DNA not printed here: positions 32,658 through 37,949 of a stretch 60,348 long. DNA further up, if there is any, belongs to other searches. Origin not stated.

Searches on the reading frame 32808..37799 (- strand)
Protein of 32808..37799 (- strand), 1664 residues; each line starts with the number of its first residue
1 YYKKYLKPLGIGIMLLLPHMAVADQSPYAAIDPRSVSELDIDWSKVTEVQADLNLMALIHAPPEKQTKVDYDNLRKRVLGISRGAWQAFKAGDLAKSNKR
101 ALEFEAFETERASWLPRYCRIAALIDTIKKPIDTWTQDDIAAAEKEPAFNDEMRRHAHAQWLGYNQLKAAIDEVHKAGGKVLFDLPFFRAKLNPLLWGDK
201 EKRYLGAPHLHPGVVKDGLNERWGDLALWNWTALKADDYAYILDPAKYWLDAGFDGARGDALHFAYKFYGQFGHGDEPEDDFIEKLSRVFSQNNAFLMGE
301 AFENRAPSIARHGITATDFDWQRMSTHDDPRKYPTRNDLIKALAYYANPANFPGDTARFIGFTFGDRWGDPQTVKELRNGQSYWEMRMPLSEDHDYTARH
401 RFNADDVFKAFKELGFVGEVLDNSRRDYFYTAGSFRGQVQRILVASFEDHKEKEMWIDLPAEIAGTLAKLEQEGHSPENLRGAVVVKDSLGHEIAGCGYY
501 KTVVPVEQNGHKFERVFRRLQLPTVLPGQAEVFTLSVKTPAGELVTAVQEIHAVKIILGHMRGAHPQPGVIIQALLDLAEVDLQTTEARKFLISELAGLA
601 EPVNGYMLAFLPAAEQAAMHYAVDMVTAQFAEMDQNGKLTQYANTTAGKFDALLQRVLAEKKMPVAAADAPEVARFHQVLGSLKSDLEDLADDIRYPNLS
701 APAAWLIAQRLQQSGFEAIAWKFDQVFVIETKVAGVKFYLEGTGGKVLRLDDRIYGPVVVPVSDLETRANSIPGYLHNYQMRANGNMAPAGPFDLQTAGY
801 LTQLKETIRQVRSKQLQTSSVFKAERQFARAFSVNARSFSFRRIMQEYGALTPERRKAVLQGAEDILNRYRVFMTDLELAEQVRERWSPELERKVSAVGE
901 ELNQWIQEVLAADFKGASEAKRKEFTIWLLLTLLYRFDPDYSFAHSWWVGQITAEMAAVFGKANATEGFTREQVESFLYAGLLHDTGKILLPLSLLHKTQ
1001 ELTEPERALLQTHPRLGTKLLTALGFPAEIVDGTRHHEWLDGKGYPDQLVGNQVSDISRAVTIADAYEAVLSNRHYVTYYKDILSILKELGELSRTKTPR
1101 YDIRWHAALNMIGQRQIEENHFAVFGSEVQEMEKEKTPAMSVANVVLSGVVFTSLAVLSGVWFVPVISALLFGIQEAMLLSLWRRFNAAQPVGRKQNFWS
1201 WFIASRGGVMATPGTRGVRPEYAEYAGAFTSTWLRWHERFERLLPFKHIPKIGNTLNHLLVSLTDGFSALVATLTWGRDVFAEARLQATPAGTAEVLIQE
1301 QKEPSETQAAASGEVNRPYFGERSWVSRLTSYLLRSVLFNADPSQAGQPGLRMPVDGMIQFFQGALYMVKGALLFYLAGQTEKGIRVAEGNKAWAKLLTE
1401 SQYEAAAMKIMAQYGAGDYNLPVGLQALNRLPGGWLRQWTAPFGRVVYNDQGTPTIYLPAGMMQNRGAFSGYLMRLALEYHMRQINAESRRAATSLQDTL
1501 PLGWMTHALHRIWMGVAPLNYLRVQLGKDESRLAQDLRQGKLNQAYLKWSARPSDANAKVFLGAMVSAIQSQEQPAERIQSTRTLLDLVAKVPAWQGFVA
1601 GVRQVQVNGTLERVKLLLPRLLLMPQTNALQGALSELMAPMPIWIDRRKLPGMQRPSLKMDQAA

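Call 9: search_protein_families(library=pfam, proteins=[window:32808-37799:-], max_evalue=0.1)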
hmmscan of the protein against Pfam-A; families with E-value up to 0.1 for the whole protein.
window:32808-37799:- (1664 aa): 6 families
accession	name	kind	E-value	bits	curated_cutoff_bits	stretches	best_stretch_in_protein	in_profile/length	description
PF13487.12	HD_5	-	2.2e-18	67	27.2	1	950-1081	15-150/170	HD domain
PF02446.23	Glyco_hydro_77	-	5.5e-16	58.9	25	1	6-242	26-262/465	4-alpha-glucanotransferase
PF01966.28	HD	-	2e-09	38.2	22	1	943-1069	2-115/116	HD domain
PF08668.18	HDOD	-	0.0009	19.2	22.9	1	946-1038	99-194/196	HDOD domain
PF08855.15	DUF1825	-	0.0064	16.8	25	1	842-889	24-71/103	Domain of unknown function (DUF1825)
PF01383.26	CpcD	-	0.075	13.8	27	0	150-182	19-51/55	CpcD/allophycocyanin linker domain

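Call 10: search_protein_families(library=ncbifam, proteins=[window:32808-37799:-], max_evalue=0.1)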
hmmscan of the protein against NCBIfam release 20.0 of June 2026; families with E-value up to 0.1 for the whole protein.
window:32808-37799:- (1664 aa): 7 families
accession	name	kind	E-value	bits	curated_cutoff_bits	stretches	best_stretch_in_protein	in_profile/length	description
NF053512.1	nitric_RR_NosR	exception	6.3e-16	58.4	400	1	886-1112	140-353/422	response regulator c-di-GMP phosphodiesterase, NosR family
NF011081.0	PRK14508.1-4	equivalog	1.5e-14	53.3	556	1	4-248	53-301/529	4-alpha-glucanotransferase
NF011080.0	PRK14508.1-3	subfamily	3.9e-14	52.2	477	1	22-243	53-281/496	4-alpha-glucanotransferase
NF011079.0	PRK14508.1-2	subfamily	2.5e-06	26.3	555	1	5-242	40-285/506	4-alpha-glucanotransferase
TIGR00217.1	malQ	equivalog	0.00027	19.9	205.65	1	20-243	93-335/587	4-alpha-glucanotransferase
TIGR03309.1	matur_yqeB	equivalog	0.0067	15.9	220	1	495-597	145-242/256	selenium-dependent molybdenum cofactor biosynthesis protein YqeB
TIGR00277.1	HDIG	domain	0.019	14.8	27.6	1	944-1037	7-81/84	HDIG domain-containing metalloprotein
